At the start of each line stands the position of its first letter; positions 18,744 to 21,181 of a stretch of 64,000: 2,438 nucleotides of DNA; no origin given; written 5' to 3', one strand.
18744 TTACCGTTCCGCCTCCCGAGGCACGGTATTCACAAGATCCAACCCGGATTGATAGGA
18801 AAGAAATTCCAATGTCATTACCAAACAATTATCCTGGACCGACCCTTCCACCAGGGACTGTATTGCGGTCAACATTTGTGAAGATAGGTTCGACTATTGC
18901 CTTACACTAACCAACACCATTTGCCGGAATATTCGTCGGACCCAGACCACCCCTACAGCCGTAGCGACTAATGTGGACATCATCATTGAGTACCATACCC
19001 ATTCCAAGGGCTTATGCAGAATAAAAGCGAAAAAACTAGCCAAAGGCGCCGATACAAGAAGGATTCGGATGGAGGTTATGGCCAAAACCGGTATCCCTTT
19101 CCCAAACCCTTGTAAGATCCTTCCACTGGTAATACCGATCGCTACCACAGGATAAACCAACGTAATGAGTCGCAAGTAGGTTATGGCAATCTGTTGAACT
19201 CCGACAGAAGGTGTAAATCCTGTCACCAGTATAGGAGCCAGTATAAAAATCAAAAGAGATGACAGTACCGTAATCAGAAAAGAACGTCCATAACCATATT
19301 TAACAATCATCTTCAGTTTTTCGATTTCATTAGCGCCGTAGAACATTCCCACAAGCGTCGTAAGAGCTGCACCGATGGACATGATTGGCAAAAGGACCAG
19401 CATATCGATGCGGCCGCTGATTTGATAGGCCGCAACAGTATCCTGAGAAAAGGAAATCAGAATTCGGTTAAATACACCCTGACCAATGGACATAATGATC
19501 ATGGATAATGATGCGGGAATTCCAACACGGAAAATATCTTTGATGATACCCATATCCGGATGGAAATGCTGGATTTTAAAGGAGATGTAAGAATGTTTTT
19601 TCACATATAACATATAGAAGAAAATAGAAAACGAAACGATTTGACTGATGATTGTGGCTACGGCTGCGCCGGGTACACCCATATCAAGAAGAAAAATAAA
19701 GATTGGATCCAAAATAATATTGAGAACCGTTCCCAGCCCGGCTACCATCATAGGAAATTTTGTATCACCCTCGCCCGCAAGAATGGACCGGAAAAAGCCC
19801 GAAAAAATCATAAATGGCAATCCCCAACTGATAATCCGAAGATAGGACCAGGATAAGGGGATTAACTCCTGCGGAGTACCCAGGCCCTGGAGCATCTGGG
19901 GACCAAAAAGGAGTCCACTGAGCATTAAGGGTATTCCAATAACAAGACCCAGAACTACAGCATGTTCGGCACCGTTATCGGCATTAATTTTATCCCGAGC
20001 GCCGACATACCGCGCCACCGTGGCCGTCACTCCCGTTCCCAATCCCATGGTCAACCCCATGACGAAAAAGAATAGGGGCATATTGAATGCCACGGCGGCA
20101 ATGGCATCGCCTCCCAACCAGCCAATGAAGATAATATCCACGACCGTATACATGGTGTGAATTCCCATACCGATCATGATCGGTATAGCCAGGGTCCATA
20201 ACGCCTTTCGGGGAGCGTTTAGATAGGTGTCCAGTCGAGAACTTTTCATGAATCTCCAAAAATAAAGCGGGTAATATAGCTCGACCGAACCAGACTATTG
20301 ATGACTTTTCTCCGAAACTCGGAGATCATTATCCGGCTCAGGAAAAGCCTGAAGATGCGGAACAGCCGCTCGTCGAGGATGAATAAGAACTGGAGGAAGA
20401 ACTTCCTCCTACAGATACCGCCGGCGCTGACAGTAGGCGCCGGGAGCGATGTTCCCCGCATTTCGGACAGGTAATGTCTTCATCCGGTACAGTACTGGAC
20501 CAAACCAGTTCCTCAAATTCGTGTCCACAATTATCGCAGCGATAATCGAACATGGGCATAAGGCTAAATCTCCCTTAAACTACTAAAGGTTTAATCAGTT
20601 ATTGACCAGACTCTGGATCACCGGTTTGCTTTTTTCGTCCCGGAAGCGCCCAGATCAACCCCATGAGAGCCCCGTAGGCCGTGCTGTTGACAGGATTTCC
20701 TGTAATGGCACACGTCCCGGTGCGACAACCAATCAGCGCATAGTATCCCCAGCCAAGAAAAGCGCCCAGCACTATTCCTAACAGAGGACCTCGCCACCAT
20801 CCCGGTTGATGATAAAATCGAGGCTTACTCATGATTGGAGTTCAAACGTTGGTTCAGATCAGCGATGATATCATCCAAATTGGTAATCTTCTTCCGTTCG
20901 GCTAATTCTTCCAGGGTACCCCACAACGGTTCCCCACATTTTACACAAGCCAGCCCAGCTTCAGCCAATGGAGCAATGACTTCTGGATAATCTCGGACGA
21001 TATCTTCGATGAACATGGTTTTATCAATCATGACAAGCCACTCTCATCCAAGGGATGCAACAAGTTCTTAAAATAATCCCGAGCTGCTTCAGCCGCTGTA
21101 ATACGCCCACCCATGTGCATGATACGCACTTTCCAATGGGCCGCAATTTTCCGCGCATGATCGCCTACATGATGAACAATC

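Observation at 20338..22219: Six-gene translationally coupled ECF sigma operon encoding only small Cys/His-rich proteins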

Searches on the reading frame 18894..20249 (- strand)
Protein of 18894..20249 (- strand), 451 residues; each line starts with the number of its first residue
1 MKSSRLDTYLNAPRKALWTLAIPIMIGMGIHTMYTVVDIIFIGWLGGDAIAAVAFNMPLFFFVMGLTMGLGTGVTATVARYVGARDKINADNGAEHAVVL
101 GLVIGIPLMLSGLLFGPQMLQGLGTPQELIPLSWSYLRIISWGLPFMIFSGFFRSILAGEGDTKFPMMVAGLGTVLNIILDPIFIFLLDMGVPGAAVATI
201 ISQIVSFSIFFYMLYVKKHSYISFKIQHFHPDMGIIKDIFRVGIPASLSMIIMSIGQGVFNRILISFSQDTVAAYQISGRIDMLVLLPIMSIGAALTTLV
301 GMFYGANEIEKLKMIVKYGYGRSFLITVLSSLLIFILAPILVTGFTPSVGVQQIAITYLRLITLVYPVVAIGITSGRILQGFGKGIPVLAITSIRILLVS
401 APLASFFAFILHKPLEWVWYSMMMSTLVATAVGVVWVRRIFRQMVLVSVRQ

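Call 3: search_protein_families(library=pfam, proteins=[window:18894-20249:-], max_evalue=0.1)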
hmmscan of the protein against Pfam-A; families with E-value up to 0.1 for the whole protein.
window:18894-20249:- (451 aa): 1 family
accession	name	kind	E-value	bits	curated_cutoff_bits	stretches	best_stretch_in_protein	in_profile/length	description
PF01554.23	MatE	-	3.9e-57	192.9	24.9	2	23-183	1-161/161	MatE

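Call 4: search_protein_families(library=ncbifam, proteins=[window:18894-20249:-], max_evalue=0.1)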
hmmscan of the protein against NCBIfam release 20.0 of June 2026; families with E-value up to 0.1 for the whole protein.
window:18894-20249:- (451 aa): 13 families
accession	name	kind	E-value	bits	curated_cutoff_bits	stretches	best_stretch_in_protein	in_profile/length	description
TIGR00797.1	matE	subfamily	1e-76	258.4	147.4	1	23-419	1-396/396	MATE family efflux transporter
NF041801.1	MATE_SolL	equivalog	4.7e-50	170.7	780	1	15-442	20-451/458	solanimycin export family MATE transporter SolL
NF000131.1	MATE_multi_MepA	equivalog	4.4e-35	121.8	850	1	11-430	11-428/451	multidrug efflux MATE transporter MepA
NF007130.1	PRK09575.1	equivalog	8.8e-31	107.6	445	1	15-436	6-426/435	MATE family efflux transporter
NF007562.1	PRK10189.1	equivalog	1.4e-24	86.7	465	1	18-339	30-359/470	EmmdR/YeeO family multidrug/toxin efflux MATE transporter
NF052396.1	MATE_WgkD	equivalog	6.3e-21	74.9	510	1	19-430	7-416/428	tryglysin-associated MATE efflux transporter WgkD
NF001214.0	PRK00187.1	equivalog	4.9e-16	58.8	449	1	15-436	10-439/464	NorM family multidrug efflux MATE transporter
NF000217.1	MATE_multi_FepA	equivalog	3.2e-13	49.5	900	1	15-334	15-341/443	multidrug efflux MATE transporter FepA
NF045578.1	export_MbnM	equivalog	4.1e-12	45.8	285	1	21-219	6-201/410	methanobactin export MATE transporter MbnM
NF000263.1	MATE_multi_NorM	equivalog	1.2e-10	41.4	950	1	16-441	19-448/459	multidrug efflux MATE transporter NorM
NF007690.0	PRK10367.1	equivalog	2.1e-10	40.1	409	1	9-372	3-366/441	MATE family efflux transporter DinF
NF045539.1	MATE_efflux1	equivalog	3.4e-10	39.6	350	1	20-252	5-236/411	MATE family Na+-driven efflux transporter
NF041358.1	GntT_guanitoxin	equivalog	2.8e-09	36.5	525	1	20-435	18-432/438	guanitoxin biosynthesis MATE family efflux transporter GntT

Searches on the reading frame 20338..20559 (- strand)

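Call 3: search_protein_families(library=pfam, proteins=[window:20338-20559:-], max_evalue=0.1)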
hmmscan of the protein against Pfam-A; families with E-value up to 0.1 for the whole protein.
window:20338-20559:- (73 aa): 35 families (the best 25 are shown)
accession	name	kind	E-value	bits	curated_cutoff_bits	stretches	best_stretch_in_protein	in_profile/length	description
PF09723.15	Zn_ribbon_8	-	1.9e-15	57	34.4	1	1-42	1-40/41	Zinc ribbon domain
PF13248.11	Zn_ribbon_3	-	7.1e-06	25.7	27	1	26-36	14-24/26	zinc-ribbon domain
PF06676.16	DUF1178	-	2.6e-05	25.1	31.6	1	1-61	1-65/147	Protein of unknown function (DUF1178)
PF13240.11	Zn_Ribbon_1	-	0.00018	21.6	25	1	24-35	9-20/23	zinc-ribbon domain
PF14311.12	DUF4379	-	0.00023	21.7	24.5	1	7-36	29-55/56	Probable Treble clef zinc finger domain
PF07754.17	HVO_2753_ZBP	-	0.0022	18.2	33.2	0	30-38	18-26/46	Small zinc finger protein HVO_2753-like, Zn-binding pocket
PF13717.11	Zn_ribbon_4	-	0.0024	18.2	30.3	0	7-15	27-35/36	zinc-ribbon domain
PF24460.1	DUF7575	-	0.0025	17.6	28.5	0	7-17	5-15/28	Domain of unknown function (DUF7575)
PF01155.25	HypA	-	0.0028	18.1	28.9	1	6-39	71-97/112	Hydrogenase/urease nickel incorporation, metallochaperone, hypA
PF18073.7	Zn_ribbon_LapB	-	0.0035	17.4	25.7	1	6-20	1-15/28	Rubredoxin metal binding domain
PF01096.23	Zn_ribbon_TFIIS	-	0.004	17.4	21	0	6-15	29-38/39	Transcription factor S-II (TFIIS)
PF18439.7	zf_UBZ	-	0.0054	16.8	25.6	0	6-17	3-14/32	Ubiquitin-Binding Zinc Finger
PF17283.8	Zn_ribbon_SprT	-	0.0062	17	28.1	0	30-44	6-20/38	SprT-like zinc ribbon domain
PF14255.11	Cys_rich_CPXG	-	0.0074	16.6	25.2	0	6-21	1-16/52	Cysteine-rich CPXCG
PF00569.23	ZZ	-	0.0078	16.5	21.4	1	5-34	4-34/45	Zinc finger, ZZ type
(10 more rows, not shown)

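Call 4: search_protein_families(library=ncbifam, proteins=[window:20338-20559:-], max_evalue=0.1)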
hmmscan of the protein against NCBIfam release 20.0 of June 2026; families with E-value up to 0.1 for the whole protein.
window:20338-20559:- (73 aa): 17 families
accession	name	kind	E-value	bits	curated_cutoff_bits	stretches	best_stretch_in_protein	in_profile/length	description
TIGR02605.1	CxxC_CxxC_SSSS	subfamily_domain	3.3e-17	62.3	31.3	1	1-53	1-51/52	FmdB family zinc ribbon protein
NF053663.1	RPWMISH_prot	domain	7e-10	39.6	120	1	1-50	1-48/115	RPWMISH domain-containing protein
NF041911.1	HVO_0649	equivalog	0.00059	19.7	70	1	5-42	22-63/65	HVO_0649 family zinc finger protein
NF047912.1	ECs_2282_CxxC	subfamily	0.002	18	37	1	6-41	3-40/60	ECs_2282 family putative zinc-binding protein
NF001607.0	PRK00398.1-4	equivalog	0.0021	17.7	89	1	4-36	8-36/53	DNA-directed RNA polymerase subunit P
TIGR04165.1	methano_modCys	hypoth_equivalog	0.0031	17.7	60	0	7-16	38-47/50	TIGR04165 family Cys-rich peptide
NF011481.0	PRK14890.1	equivalog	0.0053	16.7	61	0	29-38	28-37/61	putative Zn-ribbon RNA-binding protein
TIGR04104.1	cxxc_20_cxxc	subfamily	0.0055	17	45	1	7-38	2-35/93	TIGR04104 family putative zinc finger protein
NF038384.1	zinc_YnfU_fam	subfamily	0.013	15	36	0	28-37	16-25/52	YnfU family zinc-binding protein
NF041374.1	GDCCVxC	domain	0.02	15.1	40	0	29-40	3-14/58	GDCCVxC domain-containing (seleno)protein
NF045720.1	rubredox_RCKP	subfamily_domain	0.027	14.1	45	0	3-16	1-14/34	RCKP-type rubredoxin-like domain-containing protein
NF034126.3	PRK09521.1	equivalog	0.05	13.4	90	1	7-42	146-174/180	exosome complex RNA-binding protein Csl4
NF033497.1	rubre_like_arch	subfamily_domain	0.058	13.1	32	0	24-36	12-24/34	rubrerythrin-like domain-containing protein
NF008756.0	PRK11788.1-4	equivalog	0.063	12.3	474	1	4-21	353-370/389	lipopolysaccharide assembly protein LapB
NF050000.1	IS1_IS1595_Zn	domain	0.072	13.7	28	0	6-17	22-33/34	IS1/IS1595 family N-terminal zinc-binding domain-containing protein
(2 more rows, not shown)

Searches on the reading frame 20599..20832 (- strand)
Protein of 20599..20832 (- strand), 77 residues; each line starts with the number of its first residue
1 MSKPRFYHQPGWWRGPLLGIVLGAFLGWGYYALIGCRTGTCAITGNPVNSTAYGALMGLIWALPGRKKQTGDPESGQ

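Call 3: search_protein_families(library=pfam, proteins=[window:20599-20832:-], max_evalue=0.1)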
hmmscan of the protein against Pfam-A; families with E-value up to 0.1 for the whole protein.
window:20599-20832:- (77 aa): 2 families
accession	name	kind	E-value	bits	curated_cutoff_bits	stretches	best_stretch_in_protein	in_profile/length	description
PF19628.4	DUF6132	-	7.4e-05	22.8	23.2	1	18-67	10-59/60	Family of unknown function (DUF6132)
PF07694.17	5TM-5TMR_LYT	-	0.085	12.9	24.6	1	13-63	57-102/169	5TMR of 5TMR-LYT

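Call 4: search_protein_families(library=ncbifam, proteins=[window:20599-20832:-], max_evalue=0.1)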
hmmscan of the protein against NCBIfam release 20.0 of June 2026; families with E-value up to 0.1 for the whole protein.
window:20599-20832:- (77 aa): 0 families

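Call 11: find_homologous_proteins(query=window:20599-20832:-, max_evalue=0.001)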
Query window:20599-20832:- (77 aa): 6 proteins with E <= 0.001 among 7 candidates.
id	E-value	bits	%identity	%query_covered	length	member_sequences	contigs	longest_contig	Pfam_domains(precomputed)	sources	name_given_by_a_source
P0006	8.7e-48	178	100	100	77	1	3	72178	-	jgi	-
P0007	2.4e-32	129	69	100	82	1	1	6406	-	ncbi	ncbi:MAG: hypothetical protein ACE5D1_01175 [Fidelibacterota bacterium]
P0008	3.1e-31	125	73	96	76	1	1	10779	-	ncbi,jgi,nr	ncbi:MAG: hypothetical protein GXO90_01910 [FCB group bacterium]|nr:hypothetical protein [FCB group 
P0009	3.2e-26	109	66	95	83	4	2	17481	PF19628.4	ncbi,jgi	-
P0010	9.9e-8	50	64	64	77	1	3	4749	-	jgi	jgi:hypothetical protein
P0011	1.6e-7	49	48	79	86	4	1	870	-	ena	-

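Call 13: find_encoding_contigs(protein=P0010, flank=6000, max_places=3)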
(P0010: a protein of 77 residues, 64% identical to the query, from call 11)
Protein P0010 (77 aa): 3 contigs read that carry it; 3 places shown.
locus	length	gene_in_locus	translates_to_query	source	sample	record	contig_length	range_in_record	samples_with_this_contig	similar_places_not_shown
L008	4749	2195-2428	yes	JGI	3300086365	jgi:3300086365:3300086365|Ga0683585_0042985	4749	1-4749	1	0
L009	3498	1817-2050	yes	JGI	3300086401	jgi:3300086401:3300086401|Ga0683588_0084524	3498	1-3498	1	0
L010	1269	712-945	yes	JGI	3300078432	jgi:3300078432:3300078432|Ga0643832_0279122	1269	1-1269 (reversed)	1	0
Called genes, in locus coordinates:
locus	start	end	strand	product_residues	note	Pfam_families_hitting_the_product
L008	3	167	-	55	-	?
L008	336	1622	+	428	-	PF07690:MFS_1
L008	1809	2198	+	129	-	PF00581:Rhodanese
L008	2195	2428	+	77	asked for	-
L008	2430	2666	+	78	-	PF11127:YgaP-like_TM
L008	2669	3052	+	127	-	PF03625:DUF302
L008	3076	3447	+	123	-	PF00085:Thioredoxin, PF13098:Thioredoxin_2, PF13905:Thioredoxin_8 (faint)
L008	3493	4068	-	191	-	-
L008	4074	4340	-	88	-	PF04359:DUF493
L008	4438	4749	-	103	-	?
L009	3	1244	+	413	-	?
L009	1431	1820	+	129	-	PF00581:Rhodanese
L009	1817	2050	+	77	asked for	-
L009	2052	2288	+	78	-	PF11127:YgaP-like_TM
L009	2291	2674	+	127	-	PF03625:DUF302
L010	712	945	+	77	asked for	-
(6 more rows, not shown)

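Call 63: search_dna_similar(query=window:20599-20832:-, collection=plasmids, mode=protein, max_evalue=0.001, max_rows=20)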
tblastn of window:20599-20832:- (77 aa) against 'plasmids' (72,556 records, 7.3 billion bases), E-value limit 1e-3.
Records with a match: 4; places in all: 4; records where one place covers at least 80% of the query: 0.
Best place of each record, by identity: <60% 4.
By first word of the organism name: Riemerella 4.
By predicted mobility (MOB-suite, as given by PLSDB): non-mobilizable 4.
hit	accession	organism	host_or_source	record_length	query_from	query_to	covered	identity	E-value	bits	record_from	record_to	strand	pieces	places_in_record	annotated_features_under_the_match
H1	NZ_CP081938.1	Riemerella anatipestifer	goose,Epidemic materials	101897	16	61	60%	45.7%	3e-6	49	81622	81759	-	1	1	DUF6132 family protein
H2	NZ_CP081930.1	Riemerella anatipestifer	duck,Epidemic materials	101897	16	61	60%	45.7%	3e-6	49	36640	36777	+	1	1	DUF6132 family protein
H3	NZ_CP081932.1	Riemerella anatipestifer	goose,Epidemic materials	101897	16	61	60%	45.7%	3e-6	49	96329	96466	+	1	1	DUF6132 family protein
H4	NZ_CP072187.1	Riemerella anatipestifer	goose,Epidemic materials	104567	16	61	60%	45.7%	3e-6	49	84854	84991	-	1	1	DUF6132 family protein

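Call 65: get_annotated_region(hit=H1, flank=6000)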
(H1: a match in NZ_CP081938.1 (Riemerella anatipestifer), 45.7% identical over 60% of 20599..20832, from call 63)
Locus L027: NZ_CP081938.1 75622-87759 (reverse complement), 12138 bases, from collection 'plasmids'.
description: Riemerella anatipestifer strain 20190609E1-1 plasmid unnamed, complete sequence
organism: Riemerella anatipestifer (NCBI taxid 34085)
taxonomy: Bacteria; Bacteroidota; Flavobacteriia; Flavobacteriales; Weeksellaceae; Riemerella; Riemerella anatipestifer
host: -; source: goose,Epidemic materials; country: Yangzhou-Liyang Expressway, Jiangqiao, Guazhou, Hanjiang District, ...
typing (MOB-suite, as given by PLSDB): non-mobilizable
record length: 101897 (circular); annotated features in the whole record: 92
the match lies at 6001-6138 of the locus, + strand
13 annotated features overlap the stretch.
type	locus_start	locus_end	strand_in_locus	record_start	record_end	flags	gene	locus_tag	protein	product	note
CDS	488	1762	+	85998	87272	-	-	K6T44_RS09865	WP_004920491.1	DUF6080 domain-containing protein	-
CDS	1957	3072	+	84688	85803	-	-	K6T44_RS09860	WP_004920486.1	Fic/DOC family N-terminal domain-containing protein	-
CDS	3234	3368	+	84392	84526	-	-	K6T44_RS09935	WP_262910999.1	hypothetical protein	-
CDS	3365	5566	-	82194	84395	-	-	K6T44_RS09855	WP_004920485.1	TonB-dependent receptor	-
CDS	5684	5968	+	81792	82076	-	-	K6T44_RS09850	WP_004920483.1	heavy metal-associated domain-containing protein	-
CDS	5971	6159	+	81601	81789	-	-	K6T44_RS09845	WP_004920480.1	DUF6132 family protein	-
CDS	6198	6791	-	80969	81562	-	-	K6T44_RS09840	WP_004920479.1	aminotransferase class IV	-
CDS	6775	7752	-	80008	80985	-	-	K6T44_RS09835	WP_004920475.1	aminodeoxychorismate synthase component I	GO:0009058 - biosynthetic process [Evidence IEA]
CDS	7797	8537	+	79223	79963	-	-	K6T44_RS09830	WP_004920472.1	hypothetical protein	-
CDS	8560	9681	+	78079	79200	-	-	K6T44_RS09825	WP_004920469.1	AI-2E family transporter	GO:1905887 - autoinducer AI-2 transmembrane transport [Evidence IEA]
CDS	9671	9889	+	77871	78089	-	-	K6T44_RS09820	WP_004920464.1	DUF3820 family protein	-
CDS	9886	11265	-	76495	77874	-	-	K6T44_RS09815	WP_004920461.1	tetratricopeptide repeat protein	-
CDS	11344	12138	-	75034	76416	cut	glmM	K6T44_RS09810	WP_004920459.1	phosphoglucosamine mutase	GO:0009103 - lipopolysaccharide biosynthetic process [Evidence IEA]; GO:0009252 - peptidoglycan biosynthetic process ...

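Call 82: search_solved_structures(query=A1, max_evalue=5)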
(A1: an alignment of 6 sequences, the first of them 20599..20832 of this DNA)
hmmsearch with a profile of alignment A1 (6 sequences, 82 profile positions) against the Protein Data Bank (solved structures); distinct sequences matched with E-value up to 5: 2.
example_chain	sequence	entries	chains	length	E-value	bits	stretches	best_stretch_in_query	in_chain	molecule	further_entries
4kly_A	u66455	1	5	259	1.1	12.8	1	16-64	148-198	Blue-light absorbing proteorhodopsin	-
4knf_A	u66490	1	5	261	1.1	12.8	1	16-64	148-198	Blue-light absorbing proteorhodopsin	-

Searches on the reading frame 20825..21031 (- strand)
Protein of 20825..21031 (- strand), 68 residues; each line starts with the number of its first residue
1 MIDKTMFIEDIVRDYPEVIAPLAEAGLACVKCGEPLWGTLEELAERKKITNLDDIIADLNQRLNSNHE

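Call 3: search_protein_families(library=pfam, proteins=[window:20825-21031:-], max_evalue=0.1)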
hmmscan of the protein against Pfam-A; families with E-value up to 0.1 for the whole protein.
window:20825-21031:- (68 aa): 2 families
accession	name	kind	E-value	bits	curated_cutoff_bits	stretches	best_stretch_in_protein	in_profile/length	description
PF08984.16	DUF1858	-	7.3e-08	32.8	32.2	1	2-49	1-53/59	Domain of unknown function (DUF1858)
PF08267.18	Meth_synt_1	-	0.055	13.4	27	1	3-50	172-219/313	Cobalamin-independent synthase, N-terminal domain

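Call 4: search_protein_families(library=ncbifam, proteins=[window:20825-21031:-], max_evalue=0.1)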
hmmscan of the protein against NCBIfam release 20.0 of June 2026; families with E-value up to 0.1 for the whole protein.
window:20825-21031:- (68 aa): 2 families
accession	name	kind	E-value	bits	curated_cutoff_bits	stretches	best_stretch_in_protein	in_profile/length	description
TIGR03980.1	prismane_assoc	subfamily_domain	3.7e-10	39.7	44.95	1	2-60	1-58/58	hybrid cluster protein-associated redox disulfide domain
NF009777.0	PRK13276.1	equivalog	0.0091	15.8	259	1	1-65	1-62/224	iron-sulfur cluster repair di-iron protein ScdA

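Call 81: search_solved_structures(query=window:20825-21031:-, max_evalue=1, show_alignments=2)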
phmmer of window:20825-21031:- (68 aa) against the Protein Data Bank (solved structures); distinct sequences matched with E-value up to 1: 4.
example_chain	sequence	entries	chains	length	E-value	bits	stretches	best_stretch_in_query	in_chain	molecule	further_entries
2k5c_A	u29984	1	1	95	0.037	17.8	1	8-52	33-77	uncharacterized protein PF0385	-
2k5e_A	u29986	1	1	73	0.23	15.3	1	4-66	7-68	uncharacterized protein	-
5cwb_A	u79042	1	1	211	0.48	14.3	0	7-62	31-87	Designed helical repeat protein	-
7mwr_B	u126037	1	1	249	0.68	13.8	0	7-62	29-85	LHD101B4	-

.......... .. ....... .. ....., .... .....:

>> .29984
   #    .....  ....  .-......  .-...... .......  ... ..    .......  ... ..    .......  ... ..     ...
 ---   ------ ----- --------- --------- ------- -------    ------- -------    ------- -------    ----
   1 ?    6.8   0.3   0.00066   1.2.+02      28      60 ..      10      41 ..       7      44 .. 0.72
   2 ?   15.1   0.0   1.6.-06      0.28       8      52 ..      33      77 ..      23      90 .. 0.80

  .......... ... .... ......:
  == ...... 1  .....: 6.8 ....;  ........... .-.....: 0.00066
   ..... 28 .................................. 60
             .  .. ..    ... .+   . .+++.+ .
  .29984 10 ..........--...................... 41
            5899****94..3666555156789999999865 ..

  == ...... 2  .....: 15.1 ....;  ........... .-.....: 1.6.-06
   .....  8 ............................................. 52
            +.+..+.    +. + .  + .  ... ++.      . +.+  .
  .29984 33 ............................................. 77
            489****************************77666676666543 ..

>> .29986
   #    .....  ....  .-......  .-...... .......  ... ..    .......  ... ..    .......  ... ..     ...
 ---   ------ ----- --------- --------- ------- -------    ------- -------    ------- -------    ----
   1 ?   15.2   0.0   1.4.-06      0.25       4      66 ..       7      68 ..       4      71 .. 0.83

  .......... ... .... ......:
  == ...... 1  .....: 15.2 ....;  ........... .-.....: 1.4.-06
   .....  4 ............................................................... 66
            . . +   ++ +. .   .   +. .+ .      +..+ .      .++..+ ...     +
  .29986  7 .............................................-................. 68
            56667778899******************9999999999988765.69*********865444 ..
